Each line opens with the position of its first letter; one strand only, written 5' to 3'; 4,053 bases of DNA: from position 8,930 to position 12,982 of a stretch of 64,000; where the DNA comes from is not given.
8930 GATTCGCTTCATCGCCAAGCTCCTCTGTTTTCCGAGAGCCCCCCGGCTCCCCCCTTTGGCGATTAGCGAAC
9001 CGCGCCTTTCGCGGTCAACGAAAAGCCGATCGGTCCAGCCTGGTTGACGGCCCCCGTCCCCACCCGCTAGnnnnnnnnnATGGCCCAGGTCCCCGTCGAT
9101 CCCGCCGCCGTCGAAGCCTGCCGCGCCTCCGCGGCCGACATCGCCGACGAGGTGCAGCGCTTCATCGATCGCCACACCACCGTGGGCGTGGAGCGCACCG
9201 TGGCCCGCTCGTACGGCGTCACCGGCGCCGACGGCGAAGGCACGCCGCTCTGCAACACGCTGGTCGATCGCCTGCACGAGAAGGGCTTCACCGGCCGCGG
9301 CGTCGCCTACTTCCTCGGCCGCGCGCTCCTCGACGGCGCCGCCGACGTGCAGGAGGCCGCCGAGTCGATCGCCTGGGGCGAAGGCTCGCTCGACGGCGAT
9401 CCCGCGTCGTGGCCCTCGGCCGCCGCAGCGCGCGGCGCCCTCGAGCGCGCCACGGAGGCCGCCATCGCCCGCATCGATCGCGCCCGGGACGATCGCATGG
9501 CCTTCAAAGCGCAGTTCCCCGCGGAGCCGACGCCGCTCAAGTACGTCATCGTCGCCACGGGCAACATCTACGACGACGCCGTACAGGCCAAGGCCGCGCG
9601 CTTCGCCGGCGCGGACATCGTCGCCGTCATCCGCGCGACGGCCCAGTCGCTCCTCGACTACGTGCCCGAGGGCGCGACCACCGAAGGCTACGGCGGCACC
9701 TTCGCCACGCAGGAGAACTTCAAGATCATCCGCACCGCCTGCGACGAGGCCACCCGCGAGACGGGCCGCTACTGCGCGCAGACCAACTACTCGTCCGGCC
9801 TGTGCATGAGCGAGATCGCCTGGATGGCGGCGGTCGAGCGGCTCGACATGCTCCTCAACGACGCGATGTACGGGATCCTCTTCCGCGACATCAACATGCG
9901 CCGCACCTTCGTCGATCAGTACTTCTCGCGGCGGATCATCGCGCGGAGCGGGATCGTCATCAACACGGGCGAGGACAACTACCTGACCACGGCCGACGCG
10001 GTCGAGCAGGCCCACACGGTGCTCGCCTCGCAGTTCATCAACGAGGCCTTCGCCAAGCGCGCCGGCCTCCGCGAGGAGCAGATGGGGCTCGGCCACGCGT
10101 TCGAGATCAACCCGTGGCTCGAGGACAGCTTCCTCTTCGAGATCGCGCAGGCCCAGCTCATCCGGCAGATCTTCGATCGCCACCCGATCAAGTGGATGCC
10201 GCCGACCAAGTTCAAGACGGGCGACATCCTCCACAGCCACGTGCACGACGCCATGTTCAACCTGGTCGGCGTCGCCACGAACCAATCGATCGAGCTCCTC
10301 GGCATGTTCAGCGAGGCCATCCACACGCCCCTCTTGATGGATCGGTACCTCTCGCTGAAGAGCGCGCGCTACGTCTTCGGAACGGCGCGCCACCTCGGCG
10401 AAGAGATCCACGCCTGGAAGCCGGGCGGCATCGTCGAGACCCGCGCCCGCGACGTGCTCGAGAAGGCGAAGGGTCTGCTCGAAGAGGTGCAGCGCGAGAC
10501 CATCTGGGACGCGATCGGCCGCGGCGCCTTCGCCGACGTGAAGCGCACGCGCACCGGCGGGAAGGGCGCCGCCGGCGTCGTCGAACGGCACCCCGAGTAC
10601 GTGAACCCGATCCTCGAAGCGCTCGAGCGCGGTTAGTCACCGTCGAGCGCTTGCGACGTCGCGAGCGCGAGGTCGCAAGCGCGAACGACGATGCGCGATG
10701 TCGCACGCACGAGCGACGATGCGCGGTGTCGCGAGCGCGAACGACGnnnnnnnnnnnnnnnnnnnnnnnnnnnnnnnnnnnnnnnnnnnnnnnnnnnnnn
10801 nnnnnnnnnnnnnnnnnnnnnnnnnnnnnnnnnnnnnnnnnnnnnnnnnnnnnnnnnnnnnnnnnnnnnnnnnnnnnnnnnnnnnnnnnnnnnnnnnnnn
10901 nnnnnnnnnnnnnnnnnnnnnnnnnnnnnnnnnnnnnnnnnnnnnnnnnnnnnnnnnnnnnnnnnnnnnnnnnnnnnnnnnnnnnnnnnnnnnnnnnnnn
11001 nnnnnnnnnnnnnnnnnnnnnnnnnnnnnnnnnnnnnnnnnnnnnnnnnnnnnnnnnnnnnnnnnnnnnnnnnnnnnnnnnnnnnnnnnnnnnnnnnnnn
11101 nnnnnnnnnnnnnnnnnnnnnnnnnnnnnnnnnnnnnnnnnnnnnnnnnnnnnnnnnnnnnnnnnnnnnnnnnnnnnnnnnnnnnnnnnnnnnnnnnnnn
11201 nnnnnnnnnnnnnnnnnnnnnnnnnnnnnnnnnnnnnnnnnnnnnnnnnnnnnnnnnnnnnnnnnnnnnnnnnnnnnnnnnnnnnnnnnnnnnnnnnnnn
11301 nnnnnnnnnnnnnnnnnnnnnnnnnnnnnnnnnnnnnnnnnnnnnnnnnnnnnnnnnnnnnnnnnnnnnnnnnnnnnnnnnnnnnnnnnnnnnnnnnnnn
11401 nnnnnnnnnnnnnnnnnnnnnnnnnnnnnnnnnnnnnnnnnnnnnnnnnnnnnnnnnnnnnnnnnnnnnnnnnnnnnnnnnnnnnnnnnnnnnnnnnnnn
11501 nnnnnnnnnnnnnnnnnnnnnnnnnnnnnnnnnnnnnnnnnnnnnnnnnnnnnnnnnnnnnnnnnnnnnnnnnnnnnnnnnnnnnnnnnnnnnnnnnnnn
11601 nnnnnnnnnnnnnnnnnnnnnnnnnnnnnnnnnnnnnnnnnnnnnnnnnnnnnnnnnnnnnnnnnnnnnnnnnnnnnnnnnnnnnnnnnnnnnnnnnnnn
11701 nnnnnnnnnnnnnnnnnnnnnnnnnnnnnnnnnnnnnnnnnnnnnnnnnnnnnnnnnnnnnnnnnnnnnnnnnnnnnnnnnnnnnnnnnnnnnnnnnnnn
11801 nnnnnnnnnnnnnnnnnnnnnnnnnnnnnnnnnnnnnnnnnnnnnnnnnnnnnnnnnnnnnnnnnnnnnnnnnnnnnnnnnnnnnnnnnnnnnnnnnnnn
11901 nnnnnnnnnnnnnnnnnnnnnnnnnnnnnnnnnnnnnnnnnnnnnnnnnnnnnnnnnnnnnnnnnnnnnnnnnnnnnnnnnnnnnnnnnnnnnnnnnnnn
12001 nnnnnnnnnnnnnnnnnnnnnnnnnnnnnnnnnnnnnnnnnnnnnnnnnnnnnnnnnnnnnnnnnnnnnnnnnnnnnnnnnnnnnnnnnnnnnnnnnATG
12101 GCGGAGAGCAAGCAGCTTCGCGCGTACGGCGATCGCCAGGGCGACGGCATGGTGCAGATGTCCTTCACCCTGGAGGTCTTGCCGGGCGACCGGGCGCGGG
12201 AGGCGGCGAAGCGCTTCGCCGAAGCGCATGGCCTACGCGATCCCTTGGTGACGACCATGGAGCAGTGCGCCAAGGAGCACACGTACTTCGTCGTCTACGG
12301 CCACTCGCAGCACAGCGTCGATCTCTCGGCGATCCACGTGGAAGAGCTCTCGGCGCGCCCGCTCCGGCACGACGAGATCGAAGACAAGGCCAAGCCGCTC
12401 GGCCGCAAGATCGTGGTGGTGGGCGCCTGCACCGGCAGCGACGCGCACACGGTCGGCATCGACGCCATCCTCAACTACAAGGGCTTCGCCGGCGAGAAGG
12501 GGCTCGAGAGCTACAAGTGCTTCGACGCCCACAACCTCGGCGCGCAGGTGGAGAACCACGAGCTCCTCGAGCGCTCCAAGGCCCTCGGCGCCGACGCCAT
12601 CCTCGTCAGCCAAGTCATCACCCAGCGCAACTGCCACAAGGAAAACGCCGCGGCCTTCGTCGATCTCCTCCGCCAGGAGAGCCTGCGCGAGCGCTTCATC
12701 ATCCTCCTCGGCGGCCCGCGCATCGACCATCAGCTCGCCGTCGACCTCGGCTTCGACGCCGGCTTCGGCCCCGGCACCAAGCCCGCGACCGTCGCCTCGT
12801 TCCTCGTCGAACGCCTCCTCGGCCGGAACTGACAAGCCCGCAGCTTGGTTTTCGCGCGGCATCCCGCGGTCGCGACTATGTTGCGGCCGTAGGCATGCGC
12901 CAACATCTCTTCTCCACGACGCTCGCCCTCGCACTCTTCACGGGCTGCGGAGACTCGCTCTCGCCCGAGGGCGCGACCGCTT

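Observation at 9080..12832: Lysine 5,6-aminomutase genes kamD and kamE split by a secreted Cys-rich-repeat lipoprotein gene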

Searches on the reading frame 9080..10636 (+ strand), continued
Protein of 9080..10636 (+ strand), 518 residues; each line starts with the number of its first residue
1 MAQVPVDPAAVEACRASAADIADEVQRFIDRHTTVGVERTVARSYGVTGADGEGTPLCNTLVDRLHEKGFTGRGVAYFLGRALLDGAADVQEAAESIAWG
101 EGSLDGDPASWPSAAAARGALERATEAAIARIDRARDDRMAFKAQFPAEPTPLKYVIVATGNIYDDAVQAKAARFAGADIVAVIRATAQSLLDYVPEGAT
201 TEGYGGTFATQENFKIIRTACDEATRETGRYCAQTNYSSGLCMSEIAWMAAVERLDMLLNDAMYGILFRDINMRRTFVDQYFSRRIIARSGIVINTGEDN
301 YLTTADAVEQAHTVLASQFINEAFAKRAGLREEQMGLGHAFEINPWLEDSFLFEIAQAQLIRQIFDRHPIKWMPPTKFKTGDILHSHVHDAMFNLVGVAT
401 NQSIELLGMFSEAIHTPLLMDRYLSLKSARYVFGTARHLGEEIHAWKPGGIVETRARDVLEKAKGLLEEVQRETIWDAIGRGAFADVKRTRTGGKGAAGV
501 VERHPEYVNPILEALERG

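Call 71: find_homologous_proteins(query=P0154, max_evalue=1e-40)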
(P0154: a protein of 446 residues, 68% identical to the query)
Query P0154 (446 aa): 5583 proteins with E <= 1e-40 among 8000 candidates; the best 120 are listed.
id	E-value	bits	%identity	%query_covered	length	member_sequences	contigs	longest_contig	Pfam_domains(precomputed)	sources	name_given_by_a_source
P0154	8.6e-281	949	100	100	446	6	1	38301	PF05853.19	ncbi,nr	ncbi:MAG TPA: 3-keto-5-aminohexanoate cleavage protein [Polyangiaceae bacterium]|nr:3-keto-5-aminohe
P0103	4.0e-251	851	89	100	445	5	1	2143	PF05853.19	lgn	-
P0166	1.5e-249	846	88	100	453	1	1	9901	PF05853.19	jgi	jgi:3-keto-5-aminohexanoate cleavage enzyme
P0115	2.9e-220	750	79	99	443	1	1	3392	PF05853.19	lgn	-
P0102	5.5e-217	739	78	99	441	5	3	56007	PF05853.19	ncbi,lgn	-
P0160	7.2e-214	729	78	99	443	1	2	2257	PF05853.19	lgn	-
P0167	3.2e-213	727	78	99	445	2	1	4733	PF05853.19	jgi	jgi:3-keto-5-aminohexanoate cleavage enzyme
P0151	1.8e-212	724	77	99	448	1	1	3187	PF05853.19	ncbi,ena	-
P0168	7.6e-211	719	76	99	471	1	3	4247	PF05853.19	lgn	-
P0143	2.5e-210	717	77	99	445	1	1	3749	PF05853.19,PF03061.29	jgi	jgi:3-keto-5-aminohexanoate cleavage enzyme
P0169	5.3e-210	716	74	99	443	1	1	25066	PF05853.19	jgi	jgi:3-keto-5-aminohexanoate cleavage enzyme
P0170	3.6e-209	713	76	99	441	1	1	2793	PF05853.19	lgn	-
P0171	6.3e-209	712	76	100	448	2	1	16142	PF05853.19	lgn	-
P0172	8.6e-208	709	76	98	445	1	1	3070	PF05853.19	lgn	-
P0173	1.0e-206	705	75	99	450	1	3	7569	PF05853.19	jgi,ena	-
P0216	7.9e-199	679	72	99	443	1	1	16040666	PF05853.19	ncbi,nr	ncbi:3-keto-5-aminohexanoate cleavage enzyme [Minicystis rosea]|nr:3-keto-5-aminohexanoate cleavage 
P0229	7.2e-198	676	72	99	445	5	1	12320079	PF05853.19,PF03061.29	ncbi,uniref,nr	ncbi:3-keto-5-aminohexanoate cleavage protein [Polyangium aurulentum]|uniref:bifunctional 3-aminobut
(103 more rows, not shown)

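Call 72: find_encoding_contigs(protein=P0216, flank=10000, max_places=1)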
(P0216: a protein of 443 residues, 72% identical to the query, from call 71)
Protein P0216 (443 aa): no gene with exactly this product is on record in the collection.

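Call 73: find_encoding_contigs(protein=P0229, flank=10000, max_places=1)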
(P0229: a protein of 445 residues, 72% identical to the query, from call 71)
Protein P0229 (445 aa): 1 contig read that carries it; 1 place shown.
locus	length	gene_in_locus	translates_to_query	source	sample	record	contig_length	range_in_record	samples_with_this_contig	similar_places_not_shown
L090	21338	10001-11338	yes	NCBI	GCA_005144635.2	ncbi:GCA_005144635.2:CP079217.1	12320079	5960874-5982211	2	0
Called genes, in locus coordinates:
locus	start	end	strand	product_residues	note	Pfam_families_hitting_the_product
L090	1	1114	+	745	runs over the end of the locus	PF01011:PQQ (faint), PF13360:PQQ_2, PF13570:Beta-prop_ACSF4, PF13360:PQQ_2, PF13570:Beta-prop_ACSF4 (weak)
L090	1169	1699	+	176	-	-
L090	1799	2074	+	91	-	-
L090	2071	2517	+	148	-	PF01850:PIN (weak)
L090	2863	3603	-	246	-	-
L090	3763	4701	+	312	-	PF01571:GCV_T, PF08669:GCV_T_C (weak)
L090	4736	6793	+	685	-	PF02384:N6_Mtase, PF20473:MmeI_Mtase (weak), PF07669:Eco57I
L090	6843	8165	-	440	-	PF02812:ELFV_dehydrog_N, PF00208:ELFV_dehydrog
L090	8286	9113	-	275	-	PF01148:CTP_transf_1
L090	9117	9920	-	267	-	PF01255:Prenyltransf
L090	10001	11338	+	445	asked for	PF03061:4HBT (faint), PF05853:BKACE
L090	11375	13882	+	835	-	PF09992:NAGPA (faint)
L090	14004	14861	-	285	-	-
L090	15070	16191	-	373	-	PF01476:LysM, PF05951:Peptidase_M15_2, PF08291:Peptidase_M15_3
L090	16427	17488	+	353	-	PF11104:PilM_2, PF14450:FtsA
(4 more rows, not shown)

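Call 74: search_protein_families(library=ncbifam, proteins=[P0216, L089:2352-3395:+], max_evalue=1e-10)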
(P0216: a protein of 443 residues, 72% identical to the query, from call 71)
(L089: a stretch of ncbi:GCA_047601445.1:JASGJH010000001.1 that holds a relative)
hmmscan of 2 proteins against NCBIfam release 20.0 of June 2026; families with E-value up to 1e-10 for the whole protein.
P0216 (443 aa): 5 families
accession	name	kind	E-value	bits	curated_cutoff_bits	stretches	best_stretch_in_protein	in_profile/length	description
NF052389.1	Lys_KAL_CLE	exception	5.6e-263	872.3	725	1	5-441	1-438/440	bifunctional 3-aminobutyryl-CoA ammonia lyase/3-keto-5-aminohexanoate cleavage enzyme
NF052387.1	Lys_ferment_KCE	equivalog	8.3e-110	366.4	382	1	174-439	2-267/267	3-keto-5-aminohexanoate cleavage enzyme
NF053568.1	3OXCoAcCUPNH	equivalog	1.1e-63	215.1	350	1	174-440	4-273/274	3-oxoadipate:acetyl-CoA acetyltransferase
NF053538.1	DixhxACActTsKce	equivalog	9.4e-61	205.5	430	2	286-439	145-302/310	3,5-dioxohexanoate:acetyl-CoA acetone transferase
NF052388.1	Lys_ferment_KAL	equivalog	2.4e-55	186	160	1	8-128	2-120/120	3-aminobutyryl-CoA ammonia lyase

L089:2352-3395:+ (347 aa): 8 families
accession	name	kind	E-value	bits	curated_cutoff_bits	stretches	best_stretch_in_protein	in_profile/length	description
NF011040.0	PRK14470.1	equivalog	6e-75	252.8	441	1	9-346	8-334/338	ribosomal RNA large subunit methyltransferase N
TIGR00048.1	rRNA_mod_RlmN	equivalog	5.1e-66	223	290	1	44-345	52-344/355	dual-specificity RNA methyltransferase RlmN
TIGR04432.1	rSAM_Cfr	equivalog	2.3e-55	188.2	550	1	57-344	59-339/341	Cfr family 23S rRNA (adenine(2503)-C(8))-methyltransferase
NF000424.4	CfrAB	exception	3e-55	188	530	1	57-344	57-337/338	Cfr family 23S rRNA (adenine(2503)-C(8))-methyltransferase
NF011024.0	PRK14453.1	equivalog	1.3e-54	185.7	468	1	57-344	61-341/348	23S rRNA (adenine(2503)-C(8))-methyltransferase Cfr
NF011031.0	PRK14461.1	equivalog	5.1e-53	180.4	601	1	54-346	63-364/372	ribosomal RNA large subunit methyltransferase N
NF011034.0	PRK14464.1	equivalog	2.9e-50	171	422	1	58-346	59-329/348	RNA methyltransferase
NF008396.0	PRK11194.1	equivalog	1.3e-45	155.9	633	1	49-345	63-355/379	dual-specificity RNA methyltransferase RlmN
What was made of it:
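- On Canonical lysine fermentation pathway (genome-wide): P0216, Minicystis rosea, 443 aa, on the 16.04-Mb contig; NF052389 872 bits against cut-off 725 (calls 71, 74).
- Closest known: Myxococcales kamD-kamE-kal-kce clusters. Different: In M. rosea kamD and kamE are 1.46 kb apart, and kal-kce is a fused gene at another locus (calls 71, 74).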

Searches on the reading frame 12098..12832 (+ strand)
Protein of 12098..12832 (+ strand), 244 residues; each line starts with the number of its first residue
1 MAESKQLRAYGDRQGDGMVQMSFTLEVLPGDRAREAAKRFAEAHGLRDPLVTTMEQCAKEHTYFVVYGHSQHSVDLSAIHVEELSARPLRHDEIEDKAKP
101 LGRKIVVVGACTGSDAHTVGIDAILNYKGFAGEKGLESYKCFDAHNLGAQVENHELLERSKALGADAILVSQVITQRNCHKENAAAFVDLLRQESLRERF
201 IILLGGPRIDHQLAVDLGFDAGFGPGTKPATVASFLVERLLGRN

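Call 5: search_protein_families(library=pfam, proteins=[window:12098-12832:+], max_evalue=0.01)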
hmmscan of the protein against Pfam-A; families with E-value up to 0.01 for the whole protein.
window:12098-12832:+ (244 aa): 2 families
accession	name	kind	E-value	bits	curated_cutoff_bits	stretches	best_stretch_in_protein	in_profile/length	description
PF16554.10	OAM_dimer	-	2e-27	95.8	25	1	7-83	2-78/78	Dimerisation domain of d-ornithine 4,5-aminomutase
PF02310.24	B12-binding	-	1.9e-12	47.5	32.1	1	106-229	2-116/121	B12 binding domain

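Call 6: search_protein_families(library=ncbifam, proteins=[window:12098-12832:+], max_evalue=0.01)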
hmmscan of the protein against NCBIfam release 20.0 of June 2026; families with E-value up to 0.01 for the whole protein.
window:12098-12832:+ (244 aa): 9 families
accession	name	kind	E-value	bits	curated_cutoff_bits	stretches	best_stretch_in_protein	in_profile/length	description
NF052385.1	Lys_5_6_beta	equivalog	7.1e-100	333.7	280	1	6-243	2-240/241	lysine 5,6-aminomutase subunit beta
NF040743.1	ornith_mutase_E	equivalog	2.8e-32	111.6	800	1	6-240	500-726/730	D-ornithine 4,5-aminomutase subunit OraE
NF002612.0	PRK02261.1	equivalog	2.4e-06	27.1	110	1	105-176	5-66/148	methylaspartate mutase subunit S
NF047995.1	corrinoid_MtgC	exception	3.9e-06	26.5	310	1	107-222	96-198/215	glycine betaine-specific corrinoid protein MtgC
TIGR01501.1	MthylAspMutase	equivalog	8.3e-06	25.6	135.8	1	105-178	3-66/134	methylaspartate mutase subunit S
NF041607.1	dimeth_corrin_MtbC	equivalog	9e-05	22.1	350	1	93-220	72-186/203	dimethylamine corrinoid protein MtbC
TIGR02370.1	pyl_corrinoid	subfamily_domain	0.0002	20.8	215.3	1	139-220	110-188/197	methyltransferase cognate corrinoid protein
NF047996.1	corrin_MtgC_2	exception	0.0051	16.3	370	1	103-221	89-194/212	glycine betaine-specific corrinoid protein MtgC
TIGR03567.1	FMN_reduc_SsuE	equivalog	0.0067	16.4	164.05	0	164-219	65-120/171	NADPH-dependent FMN reductase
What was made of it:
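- On Lysine 5,6-aminomutase beta subunit (KamE): NF052385 333.7 bits against cut-off 280; PF16554 and PF02310 (calls 5, 6).
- Checked: It scores 334 bits on NCBIfam NF052385 (cut-off 280) and also matches OAM_dimer and B12-binding (calls 5, 6).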

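Call 29: search_solved_structures(query=window:12098-12832:+, show_alignments=1)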
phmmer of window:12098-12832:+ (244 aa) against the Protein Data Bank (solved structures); distinct sequences matched with E-value up to 0.001: 4.
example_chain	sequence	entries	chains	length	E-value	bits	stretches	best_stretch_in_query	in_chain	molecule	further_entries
9q1a_A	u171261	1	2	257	2.6e-71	243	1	6-243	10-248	D-lysine 5,6-aminomutase beta subunit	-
8t0v_C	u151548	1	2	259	2.7e-71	242.9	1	6-243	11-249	D-lysine 5,6-aminomutase beta subunit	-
1xrs_B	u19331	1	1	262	7.9e-71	241.4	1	5-241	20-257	D-lysine 5,6-aminomutase beta subunit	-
3kow_A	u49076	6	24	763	9.4e-21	77.5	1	8-239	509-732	D-ornithine aminomutase E component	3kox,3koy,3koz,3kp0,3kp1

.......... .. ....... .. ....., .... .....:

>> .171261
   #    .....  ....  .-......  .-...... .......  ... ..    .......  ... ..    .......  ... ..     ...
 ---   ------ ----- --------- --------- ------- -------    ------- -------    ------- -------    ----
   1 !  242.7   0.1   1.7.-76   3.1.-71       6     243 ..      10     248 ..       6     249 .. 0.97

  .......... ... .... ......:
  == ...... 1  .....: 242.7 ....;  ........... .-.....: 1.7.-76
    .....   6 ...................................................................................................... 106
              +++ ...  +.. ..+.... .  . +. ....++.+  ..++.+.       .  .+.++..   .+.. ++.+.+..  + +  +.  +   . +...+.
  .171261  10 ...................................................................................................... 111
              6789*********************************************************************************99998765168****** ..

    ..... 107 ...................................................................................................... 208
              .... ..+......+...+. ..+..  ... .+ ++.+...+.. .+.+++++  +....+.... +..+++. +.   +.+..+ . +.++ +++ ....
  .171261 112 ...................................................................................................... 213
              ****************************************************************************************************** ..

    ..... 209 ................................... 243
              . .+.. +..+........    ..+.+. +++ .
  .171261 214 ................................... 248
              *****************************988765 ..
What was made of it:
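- On Lysine 5,6-aminomutase beta subunit (KamE): The sequence ..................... aligns to ..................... of 9q1a_A (call 29).
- Checked: The DAHTVG (DxHxxG) motif is present (call 29).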
